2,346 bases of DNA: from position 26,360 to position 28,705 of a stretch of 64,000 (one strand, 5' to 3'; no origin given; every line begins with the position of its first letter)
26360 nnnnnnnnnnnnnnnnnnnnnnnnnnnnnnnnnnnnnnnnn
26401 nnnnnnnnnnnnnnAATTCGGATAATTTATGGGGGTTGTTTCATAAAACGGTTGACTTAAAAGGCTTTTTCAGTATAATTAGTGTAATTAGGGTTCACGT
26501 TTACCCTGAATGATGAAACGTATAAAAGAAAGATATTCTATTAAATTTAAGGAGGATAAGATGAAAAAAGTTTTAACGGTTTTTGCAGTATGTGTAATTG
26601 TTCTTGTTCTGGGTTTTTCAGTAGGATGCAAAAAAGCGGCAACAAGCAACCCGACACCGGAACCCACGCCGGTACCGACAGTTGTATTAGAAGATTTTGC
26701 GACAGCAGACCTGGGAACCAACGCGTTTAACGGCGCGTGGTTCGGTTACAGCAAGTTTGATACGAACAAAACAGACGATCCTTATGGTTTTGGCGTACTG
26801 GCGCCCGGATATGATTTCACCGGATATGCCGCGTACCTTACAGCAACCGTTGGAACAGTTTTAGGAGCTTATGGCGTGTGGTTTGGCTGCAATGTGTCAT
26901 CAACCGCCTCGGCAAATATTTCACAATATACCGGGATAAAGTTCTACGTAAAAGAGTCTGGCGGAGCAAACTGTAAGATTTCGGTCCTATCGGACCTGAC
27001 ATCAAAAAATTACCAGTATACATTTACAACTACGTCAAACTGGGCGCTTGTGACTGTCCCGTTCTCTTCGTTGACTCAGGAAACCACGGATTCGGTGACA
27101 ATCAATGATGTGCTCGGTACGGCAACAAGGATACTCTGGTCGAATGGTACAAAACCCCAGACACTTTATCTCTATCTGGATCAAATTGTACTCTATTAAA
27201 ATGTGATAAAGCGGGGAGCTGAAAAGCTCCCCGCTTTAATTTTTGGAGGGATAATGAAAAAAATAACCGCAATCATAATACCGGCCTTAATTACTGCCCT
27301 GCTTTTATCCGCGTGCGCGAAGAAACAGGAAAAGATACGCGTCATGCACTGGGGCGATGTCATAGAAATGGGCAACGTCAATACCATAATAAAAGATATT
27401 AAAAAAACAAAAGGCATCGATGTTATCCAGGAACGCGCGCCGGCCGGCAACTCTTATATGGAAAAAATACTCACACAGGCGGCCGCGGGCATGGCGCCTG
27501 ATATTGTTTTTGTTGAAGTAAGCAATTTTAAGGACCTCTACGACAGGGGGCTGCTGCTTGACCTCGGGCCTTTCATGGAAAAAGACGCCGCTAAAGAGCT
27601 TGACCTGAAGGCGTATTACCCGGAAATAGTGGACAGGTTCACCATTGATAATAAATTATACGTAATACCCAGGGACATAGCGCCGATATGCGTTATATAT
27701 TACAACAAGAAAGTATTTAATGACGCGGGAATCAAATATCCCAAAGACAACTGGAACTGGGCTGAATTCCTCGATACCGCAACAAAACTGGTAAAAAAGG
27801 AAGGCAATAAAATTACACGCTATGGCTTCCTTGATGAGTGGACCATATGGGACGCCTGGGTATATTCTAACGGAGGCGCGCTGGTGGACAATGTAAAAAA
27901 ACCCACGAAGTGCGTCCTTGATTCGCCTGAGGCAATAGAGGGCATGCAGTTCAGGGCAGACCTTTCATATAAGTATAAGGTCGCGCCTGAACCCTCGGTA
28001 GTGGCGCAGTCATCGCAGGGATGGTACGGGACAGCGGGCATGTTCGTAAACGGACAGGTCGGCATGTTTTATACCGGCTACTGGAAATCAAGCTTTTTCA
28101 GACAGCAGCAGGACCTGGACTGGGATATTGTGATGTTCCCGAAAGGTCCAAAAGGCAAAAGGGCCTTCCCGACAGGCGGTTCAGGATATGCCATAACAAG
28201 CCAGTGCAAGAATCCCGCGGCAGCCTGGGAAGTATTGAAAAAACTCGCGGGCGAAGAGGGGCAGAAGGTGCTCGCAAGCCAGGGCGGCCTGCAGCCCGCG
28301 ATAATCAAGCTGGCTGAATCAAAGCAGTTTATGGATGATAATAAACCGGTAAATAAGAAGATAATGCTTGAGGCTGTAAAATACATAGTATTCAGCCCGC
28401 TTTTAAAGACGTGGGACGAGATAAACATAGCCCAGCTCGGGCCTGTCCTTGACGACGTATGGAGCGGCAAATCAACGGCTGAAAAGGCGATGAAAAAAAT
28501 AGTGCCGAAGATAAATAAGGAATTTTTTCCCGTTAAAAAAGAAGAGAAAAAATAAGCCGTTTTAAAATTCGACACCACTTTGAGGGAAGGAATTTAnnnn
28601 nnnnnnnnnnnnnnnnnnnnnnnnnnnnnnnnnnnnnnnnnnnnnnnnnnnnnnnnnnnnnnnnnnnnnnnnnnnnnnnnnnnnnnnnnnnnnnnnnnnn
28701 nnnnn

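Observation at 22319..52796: About 30 kb xyloglucan-type polysaccharide utilization locus in a non-Bacteroidetes diderm, with its own xylose catabolism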

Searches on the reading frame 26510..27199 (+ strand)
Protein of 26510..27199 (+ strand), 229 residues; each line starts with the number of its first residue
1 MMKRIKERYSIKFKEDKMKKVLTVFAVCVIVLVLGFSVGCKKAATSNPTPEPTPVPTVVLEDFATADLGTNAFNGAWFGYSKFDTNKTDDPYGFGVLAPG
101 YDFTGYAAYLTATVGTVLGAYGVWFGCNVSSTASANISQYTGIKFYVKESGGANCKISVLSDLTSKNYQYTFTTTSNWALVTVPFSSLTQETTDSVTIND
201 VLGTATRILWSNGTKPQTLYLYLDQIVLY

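Call 3: search_protein_families(library=pfam, proteins=[window:26510-27199:+], max_evalue=0.01)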
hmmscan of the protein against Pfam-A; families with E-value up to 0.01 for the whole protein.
window:26510-27199:+ (229 aa): 1 family
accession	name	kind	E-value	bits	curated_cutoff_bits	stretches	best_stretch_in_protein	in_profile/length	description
PF08547.18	CIA30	-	0.0014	19.1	24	1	130-191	58-121/157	Complex I intermediate-associated protein 30 (CIA30)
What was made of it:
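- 26510..27199 (+): lipoA: small CBM11/CIA30-like lipoprotein (SVGC). The likely start is 26561. Weak CIA30 hit (call 3).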

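Call 17: search_protein_families(library=ncbifam, proteins=[window:26510-27199:+], max_evalue=0.01)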
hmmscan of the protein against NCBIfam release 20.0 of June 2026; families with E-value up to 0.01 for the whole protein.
window:26510-27199:+ (229 aa): 0 families

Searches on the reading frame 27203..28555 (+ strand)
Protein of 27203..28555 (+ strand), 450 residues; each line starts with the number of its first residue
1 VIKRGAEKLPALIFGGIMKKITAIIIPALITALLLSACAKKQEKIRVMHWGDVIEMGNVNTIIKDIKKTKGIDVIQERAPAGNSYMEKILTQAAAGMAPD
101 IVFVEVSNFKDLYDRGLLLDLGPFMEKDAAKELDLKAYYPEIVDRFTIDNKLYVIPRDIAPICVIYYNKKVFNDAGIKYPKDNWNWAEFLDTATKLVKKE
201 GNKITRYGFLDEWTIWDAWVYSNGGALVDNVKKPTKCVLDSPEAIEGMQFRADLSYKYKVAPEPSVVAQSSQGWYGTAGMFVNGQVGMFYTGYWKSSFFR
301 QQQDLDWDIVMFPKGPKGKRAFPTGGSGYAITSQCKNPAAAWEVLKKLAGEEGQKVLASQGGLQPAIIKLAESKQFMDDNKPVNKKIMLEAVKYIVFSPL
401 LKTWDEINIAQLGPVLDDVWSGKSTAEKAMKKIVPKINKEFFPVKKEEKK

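Call 3: search_protein_families(library=pfam, proteins=[window:27203-28555:+], max_evalue=0.01)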
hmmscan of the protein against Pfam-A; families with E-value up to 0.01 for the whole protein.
window:27203-28555:+ (450 aa): 2 families
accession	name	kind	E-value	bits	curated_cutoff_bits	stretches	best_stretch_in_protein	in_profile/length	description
PF01547.30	SBP_bac_1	-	4.2e-37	129.2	26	1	62-355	13-307/307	Bacterial extracellular solute-binding protein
PF13416.11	SBP_bac_8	-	4.7e-31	109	27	1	62-379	2-274/279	Bacterial extracellular solute-binding protein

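Call 17: search_protein_families(library=ncbifam, proteins=[window:27203-28555:+], max_evalue=0.01)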
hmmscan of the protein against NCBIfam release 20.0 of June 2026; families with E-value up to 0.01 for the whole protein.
window:27203-28555:+ (450 aa): 3 families
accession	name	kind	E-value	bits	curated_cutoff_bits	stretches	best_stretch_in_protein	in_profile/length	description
NF053763.1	ABCarbgalBndGanS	equivalog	2e-14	53.2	700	1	40-440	34-414/420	galactooligosaccharide ABC transporter substrate-binding protein GanS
NF007011.0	PRK09474.1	equivalog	1.8e-06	27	291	1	19-347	5-308/396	maltose/maltodextrin ABC transporter substrate-binding protein MalE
NF008211.0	PRK10974.1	equivalog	2.3e-05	23.2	411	1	127-216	111-197/439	sn-glycerol-3-phosphate ABC transporter substrate-binding protein UgpB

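Call 51: search_solved_structures(query=window:27203-28555:+, max_evalue=0.00001)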
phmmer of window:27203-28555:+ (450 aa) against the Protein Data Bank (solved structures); distinct sequences matched with E-value up to 0.00001: 37.
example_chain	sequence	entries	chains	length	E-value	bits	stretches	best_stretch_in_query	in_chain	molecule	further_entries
6rjy_A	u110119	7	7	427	1.9e-38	135.7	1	81-448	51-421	Arabino-oligosaccharids-binding protein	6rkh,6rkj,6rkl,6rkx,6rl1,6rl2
5f7v_A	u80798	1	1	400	7e-36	127.3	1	61-440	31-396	Lmo0181 protein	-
4rk2_A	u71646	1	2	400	9.4e-22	80.7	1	83-367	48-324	Putative sugar ABC transporter, substrate-binding protein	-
5ci5_A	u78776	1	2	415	7.6e-19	71.1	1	47-439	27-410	Extracellular solute-binding protein family 1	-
1urg_A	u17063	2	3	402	1.6e-18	70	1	40-440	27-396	MALTOSE-BINDING PROTEIN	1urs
1urd_A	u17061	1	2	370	9.4e-18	67.5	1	45-440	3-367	MALTOSE-BINDING PROTEIN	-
4qrz_A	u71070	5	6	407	5.2e-15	58.5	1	81-433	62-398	ABC-TYPE SUGAR TRANSPORTER | ABC transporter, substrate binding protein (Sugar)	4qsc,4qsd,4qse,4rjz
5k2y_A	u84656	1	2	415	1.8e-14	56.7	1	79-369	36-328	Probable periplasmic sugar-binding lipoprotein UspC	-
5k2x_A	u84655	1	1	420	1.8e-14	56.7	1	79-369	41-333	Sugar ABC transporter permease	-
7x0i_A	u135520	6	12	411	2.4e-14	56.3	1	85-386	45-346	CbpB | CpbB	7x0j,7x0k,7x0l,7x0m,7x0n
1eu8_A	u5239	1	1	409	6.6e-14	54.8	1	67-378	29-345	TREHALOSE/MALTOSE BINDING PROTEIN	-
7c6x_A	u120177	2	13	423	3e-13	52.6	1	62-437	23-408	Sugar ABC transporter, periplasmic sugar-binding protein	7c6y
6dtq_A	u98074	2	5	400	4.2e-13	52.2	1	120-366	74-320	maltose-binding protein MalE3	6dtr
4r9f_A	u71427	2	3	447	6.7e-13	51.5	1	86-432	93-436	MBP1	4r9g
7c6z_A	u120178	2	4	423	8.7e-13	51.1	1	88-437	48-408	Sugar ABC transporter, periplasmic sugar-binding protein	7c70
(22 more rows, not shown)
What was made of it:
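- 27254..28555 (+): SBP_bac_1 oligosaccharide-binding lipoprotein (LSAC) with no cognate permease in the locus. Best PDB hits are the AbnE arabino-oligosaccharide SBP 6rjy (E 2e-38) and Lmo0181 (call 51).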
